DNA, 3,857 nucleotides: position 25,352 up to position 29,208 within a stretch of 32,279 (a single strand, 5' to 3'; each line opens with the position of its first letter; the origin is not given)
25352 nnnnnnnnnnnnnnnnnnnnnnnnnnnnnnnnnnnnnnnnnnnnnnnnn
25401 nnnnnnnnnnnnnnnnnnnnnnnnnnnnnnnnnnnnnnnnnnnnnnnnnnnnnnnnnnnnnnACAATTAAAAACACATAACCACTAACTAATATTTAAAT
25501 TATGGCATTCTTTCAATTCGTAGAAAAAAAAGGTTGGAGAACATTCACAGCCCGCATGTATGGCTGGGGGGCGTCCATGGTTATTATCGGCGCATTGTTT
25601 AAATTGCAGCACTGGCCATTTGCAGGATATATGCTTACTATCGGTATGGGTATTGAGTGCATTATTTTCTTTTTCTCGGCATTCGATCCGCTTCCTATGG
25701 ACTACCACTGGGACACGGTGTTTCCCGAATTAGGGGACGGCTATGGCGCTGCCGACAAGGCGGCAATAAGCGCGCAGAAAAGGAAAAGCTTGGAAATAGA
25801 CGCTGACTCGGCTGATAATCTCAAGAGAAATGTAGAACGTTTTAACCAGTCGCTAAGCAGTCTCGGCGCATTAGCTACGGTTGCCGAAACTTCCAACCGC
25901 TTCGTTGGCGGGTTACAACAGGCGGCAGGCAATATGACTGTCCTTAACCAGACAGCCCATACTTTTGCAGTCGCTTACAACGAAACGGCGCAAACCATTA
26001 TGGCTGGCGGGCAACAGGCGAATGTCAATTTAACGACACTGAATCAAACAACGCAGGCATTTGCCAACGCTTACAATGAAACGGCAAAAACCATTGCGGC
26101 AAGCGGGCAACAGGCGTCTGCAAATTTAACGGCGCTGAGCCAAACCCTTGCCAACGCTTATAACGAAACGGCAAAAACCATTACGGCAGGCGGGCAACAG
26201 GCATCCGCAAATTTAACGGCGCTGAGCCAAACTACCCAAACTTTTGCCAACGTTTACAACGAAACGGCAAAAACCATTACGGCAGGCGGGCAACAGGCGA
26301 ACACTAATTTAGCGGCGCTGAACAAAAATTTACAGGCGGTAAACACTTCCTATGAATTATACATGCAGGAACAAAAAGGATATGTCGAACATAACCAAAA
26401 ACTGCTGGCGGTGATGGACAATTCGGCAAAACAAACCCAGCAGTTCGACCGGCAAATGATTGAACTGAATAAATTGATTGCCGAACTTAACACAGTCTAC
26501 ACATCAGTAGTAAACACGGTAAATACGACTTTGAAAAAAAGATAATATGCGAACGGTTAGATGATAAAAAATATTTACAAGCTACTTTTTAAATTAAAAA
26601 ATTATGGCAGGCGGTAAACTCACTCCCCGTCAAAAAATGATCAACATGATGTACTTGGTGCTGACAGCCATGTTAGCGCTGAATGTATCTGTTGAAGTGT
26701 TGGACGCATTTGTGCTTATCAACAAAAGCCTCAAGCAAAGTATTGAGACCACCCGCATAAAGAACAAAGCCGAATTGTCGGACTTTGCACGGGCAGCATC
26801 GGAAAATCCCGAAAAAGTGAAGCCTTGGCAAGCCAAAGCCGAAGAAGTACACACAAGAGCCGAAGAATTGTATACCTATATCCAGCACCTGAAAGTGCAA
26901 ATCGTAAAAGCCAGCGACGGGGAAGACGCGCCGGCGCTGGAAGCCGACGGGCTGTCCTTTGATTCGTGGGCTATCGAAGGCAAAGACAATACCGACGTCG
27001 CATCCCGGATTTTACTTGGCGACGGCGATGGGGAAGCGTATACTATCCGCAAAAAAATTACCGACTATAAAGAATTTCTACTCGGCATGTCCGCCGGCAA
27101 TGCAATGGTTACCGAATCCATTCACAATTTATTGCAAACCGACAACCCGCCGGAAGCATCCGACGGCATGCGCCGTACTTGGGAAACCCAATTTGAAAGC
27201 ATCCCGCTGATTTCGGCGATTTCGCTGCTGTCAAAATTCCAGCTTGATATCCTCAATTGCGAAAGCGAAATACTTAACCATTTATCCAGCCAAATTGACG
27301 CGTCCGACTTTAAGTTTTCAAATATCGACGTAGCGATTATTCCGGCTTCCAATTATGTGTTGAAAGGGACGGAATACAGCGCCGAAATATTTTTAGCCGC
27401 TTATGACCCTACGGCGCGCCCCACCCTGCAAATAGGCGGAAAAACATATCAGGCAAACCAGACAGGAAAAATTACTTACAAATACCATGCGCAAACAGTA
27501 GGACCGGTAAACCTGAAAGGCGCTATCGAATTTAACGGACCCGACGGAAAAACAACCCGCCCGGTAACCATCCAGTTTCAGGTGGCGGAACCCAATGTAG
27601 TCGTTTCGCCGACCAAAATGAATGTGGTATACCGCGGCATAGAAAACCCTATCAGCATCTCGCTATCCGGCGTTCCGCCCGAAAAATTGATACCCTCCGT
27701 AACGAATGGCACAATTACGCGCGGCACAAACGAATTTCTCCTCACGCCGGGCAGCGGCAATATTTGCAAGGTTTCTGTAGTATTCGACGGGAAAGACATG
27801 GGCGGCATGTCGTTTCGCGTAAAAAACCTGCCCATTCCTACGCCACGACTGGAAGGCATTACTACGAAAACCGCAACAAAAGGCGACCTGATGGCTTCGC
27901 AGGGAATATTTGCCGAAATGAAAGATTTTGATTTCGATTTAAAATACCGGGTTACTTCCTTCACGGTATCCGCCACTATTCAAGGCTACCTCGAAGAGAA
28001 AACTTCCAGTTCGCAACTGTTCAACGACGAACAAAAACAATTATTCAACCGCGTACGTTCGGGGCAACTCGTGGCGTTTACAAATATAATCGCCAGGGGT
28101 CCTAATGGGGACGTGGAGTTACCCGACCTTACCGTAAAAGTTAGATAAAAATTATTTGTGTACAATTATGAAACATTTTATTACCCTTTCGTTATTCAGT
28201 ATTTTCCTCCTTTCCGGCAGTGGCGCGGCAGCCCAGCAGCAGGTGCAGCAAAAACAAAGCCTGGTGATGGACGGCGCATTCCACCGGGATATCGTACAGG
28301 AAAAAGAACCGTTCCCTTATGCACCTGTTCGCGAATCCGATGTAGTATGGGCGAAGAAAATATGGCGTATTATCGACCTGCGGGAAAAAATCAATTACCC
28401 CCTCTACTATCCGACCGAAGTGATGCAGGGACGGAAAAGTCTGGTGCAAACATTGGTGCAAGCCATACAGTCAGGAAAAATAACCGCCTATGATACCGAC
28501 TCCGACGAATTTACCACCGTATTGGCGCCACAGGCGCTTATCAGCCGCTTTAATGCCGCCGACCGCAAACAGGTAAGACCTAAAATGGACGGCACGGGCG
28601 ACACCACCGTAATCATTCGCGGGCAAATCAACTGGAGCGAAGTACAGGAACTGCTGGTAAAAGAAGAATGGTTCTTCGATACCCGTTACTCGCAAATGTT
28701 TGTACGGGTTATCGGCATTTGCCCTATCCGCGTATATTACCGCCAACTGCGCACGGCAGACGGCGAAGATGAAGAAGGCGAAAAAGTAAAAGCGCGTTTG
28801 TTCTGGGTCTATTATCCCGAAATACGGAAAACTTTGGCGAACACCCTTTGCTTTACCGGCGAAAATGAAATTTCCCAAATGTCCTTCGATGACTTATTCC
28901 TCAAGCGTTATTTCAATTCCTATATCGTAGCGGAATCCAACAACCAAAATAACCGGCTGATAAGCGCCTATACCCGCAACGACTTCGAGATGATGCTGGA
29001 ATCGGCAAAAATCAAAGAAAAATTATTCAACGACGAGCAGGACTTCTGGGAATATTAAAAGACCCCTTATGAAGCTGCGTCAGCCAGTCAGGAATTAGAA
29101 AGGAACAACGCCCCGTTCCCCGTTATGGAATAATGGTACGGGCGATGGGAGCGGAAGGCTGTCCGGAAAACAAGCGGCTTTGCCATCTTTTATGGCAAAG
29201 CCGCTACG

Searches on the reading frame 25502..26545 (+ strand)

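Call 78: search_protein_families(library=pfam, proteins=[window:25502-26545:+], max_evalue=0.00001)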
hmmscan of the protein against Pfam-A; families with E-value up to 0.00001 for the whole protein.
window:25502-26545:+ (347 aa): 1 family
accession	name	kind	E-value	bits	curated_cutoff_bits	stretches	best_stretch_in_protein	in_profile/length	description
PF22827.1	GldL_N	-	2.4e-28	98.5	24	1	19-79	1-61/62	GldL N-terminal domain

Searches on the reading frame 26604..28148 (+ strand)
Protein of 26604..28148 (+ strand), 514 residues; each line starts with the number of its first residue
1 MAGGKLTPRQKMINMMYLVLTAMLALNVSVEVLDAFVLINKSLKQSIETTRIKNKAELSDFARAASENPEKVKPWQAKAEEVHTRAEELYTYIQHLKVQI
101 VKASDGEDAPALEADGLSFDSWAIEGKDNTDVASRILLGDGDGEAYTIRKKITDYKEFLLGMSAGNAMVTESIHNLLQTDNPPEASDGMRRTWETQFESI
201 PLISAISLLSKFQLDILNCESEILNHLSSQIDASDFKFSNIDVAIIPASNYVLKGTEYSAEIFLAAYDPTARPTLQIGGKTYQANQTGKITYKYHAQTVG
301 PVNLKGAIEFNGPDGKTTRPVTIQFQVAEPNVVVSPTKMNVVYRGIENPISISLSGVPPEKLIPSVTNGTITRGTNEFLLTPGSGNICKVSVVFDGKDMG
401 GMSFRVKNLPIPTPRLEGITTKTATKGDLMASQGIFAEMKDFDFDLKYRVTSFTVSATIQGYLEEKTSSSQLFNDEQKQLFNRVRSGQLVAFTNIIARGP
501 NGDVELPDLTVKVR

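Call 78: search_protein_families(library=pfam, proteins=[window:26604-28148:+], max_evalue=0.00001)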
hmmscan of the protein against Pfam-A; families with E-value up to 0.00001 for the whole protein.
window:26604-28148:+ (514 aa): 4 families
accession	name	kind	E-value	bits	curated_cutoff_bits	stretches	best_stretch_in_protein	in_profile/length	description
PF12081.13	GldM_1st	-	1e-44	153.3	25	1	31-229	1-193/194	GldM N-terminal domain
PF21601.3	GldM_2nd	-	2.3e-21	76.5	24.4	1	232-328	1-97/98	GldM second domain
PF21602.3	GldM_3rd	-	8.1e-18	64.9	25.2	1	332-407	2-82/82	GldM third domain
PF12080.14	GldM_4th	-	2.1e-14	54.6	24.6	1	410-508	1-106/114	GldM C-terminal domain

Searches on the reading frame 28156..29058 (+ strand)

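Call 78: search_protein_families(library=pfam, proteins=[window:28156-29058:+], max_evalue=0.00001)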
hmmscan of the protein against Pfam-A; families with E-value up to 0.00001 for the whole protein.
window:28156-29058:+ (300 aa): 1 family
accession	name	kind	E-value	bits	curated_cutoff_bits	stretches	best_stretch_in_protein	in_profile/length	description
PF19841.4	GldN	-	5.8e-66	222.9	23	1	58-299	1-228/228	Gliding motility associated protein GldN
